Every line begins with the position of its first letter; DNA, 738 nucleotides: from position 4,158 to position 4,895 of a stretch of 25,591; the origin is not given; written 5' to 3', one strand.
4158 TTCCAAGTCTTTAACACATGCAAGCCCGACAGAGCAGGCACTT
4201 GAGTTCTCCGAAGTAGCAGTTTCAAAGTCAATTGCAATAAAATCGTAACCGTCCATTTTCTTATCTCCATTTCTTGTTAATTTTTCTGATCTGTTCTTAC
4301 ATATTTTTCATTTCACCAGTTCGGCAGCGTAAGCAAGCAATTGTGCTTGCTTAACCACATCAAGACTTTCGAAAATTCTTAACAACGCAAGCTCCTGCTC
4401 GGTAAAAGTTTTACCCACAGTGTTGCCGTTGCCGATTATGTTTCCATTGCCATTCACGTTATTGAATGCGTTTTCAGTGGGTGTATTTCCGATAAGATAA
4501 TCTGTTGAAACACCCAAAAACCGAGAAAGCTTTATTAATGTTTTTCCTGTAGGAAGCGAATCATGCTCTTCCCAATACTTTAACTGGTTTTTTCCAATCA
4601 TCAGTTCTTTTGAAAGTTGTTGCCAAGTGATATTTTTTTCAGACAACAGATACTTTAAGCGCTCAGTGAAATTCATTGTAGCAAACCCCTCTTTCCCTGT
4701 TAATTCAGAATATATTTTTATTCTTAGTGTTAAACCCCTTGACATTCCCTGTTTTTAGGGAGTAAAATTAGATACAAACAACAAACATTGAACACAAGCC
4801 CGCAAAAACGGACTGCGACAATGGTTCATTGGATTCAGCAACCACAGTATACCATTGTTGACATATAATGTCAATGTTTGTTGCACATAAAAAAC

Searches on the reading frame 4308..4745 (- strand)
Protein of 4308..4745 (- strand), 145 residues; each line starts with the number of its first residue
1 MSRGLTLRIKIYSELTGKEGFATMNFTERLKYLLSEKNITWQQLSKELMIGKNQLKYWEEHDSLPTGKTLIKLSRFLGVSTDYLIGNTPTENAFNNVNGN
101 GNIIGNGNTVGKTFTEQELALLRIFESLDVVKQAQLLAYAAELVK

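Call 3: search_protein_families(library=pfam, proteins=[window:4308-4745:-], max_evalue=1)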
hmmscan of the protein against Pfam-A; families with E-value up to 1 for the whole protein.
window:4308-4745:- (145 aa): 5 families
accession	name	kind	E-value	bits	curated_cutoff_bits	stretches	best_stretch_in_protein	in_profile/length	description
PF01381.28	HTH_3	-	1.3e-10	41.6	23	1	31-84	2-55/55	Helix-turn-helix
PF12844.13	HTH_19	-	7.6e-10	39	30.2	1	28-85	2-59/64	Helix-turn-helix domain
PF07022.19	Phage_CI_repr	-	0.00027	21.6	22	1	42-85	16-58/65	Bacteriophage CI repressor helix-turn-helix domain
PF13443.12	HTH_26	-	0.00085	20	22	1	29-80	1-53/63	Cro/C1-type HTH DNA-binding domain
PF20317.4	HTH_60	-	0.051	14.4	24.1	1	25-65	5-46/140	Helix-turn-helix domain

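Call 4: search_protein_families(library=ncbifam, proteins=[window:4308-4745:-], max_evalue=1)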
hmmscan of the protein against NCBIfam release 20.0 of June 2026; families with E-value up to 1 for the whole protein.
window:4308-4745:- (145 aa): 4 families
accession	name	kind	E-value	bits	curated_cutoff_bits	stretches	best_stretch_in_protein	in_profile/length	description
NF041951.1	phage_RstR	subfamily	1.1e-12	48.2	80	1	24-96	1-73/108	RstR family transcriptional repressor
NF007257.0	PRK09706.1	subfamily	5.1e-07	29.6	101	1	25-138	5-109/135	transcriptional repressor DicA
TIGR00270.2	TIGR00270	equivalog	0.0084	15.9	110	1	25-80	75-130/159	multiprotein bridging factor aMBF1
NF052239.1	antitox_spr1629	equivalog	0.02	14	335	1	27-89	4-66/377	spr1629 family repressor/antitoxin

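Call 5: search_protein_families(library=padloc, proteins=[window:4308-4745:-], max_evalue=1)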
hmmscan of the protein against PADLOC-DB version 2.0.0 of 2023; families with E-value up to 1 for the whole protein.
window:4308-4745:- (145 aa): 9 families
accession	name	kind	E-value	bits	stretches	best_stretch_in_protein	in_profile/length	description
PDLC03954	RmrA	-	1.7e-07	28.6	1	27-93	12-77/380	-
PDLC03951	RmrA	-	9.2e-06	22.9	1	27-91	10-74/400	-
PDLC02926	HTH_VI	-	0.00063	17.9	1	27-85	3-61/92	-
PDLC03949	RmrA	-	0.00091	16.2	1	28-91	5-68/363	-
PDLC03945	RmrA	-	0.0013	15.9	1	27-97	4-73/394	-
PDLC03944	RmrA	-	0.0028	14.8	1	27-92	8-73/384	-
PDLC03956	RmrA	-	0.0043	14.2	1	37-88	20-72/399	-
PDLC03947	RmrA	-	0.01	12.7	1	26-91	12-77/383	-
PDLC04142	capH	-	0.035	13.2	1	24-92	5-73/103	capH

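Call 6: search_protein_families(library=phrogs, proteins=[window:4308-4745:-], max_evalue=0.1)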
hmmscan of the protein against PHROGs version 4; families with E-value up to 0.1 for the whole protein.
window:4308-4745:- (145 aa): 15 families
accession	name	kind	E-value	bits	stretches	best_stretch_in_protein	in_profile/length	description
phrog_8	-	transcription regulation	2.6e-17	64.3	1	19-113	70-150/346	transcriptional regulator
phrog_2967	-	transcription regulation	1.1e-11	45.7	1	22-95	7-78/225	transcriptional regulator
phrog_4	-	transcription regulation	3.3e-10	40.5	1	22-96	133-203/400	transcriptional repressor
phrog_3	-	transcription regulation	3.7e-07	31.2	1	23-96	86-157/430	transcriptional repressor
phrog_4836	-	transcription regulation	2.5e-05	25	1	24-136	74-184/194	CII-like regulator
phrog_2439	-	transcription regulation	3.1e-05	24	1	28-89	10-71/367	transcriptional regulator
phrog_2328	-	transcription regulation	0.00037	21.3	1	23-89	13-79/128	transcriptional repressor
phrog_34939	-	unknown function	0.0025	18.5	1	25-89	9-74/280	-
phrog_1994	-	DNA, RNA and nucleotide metabolism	0.0046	17.9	1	28-96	2-69/170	DNA binding protein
phrog_3037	-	transcription regulation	0.012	16.5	1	23-129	24-112/189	transcriptional repressor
phrog_4779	-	transcription regulation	0.018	16.5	1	24-62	1-39/98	transcriptional regulator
phrog_7396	-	unknown function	0.023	15.3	1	52-116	45-106/227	-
phrog_2104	-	unknown function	0.046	14.9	1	29-74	43-88/103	-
phrog_18248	-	transcription regulation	0.049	13.7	1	24-91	1-67/264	transcriptional regulator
phrog_5823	-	transcription regulation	0.066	13.3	1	23-93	4-75/404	transcriptional regulator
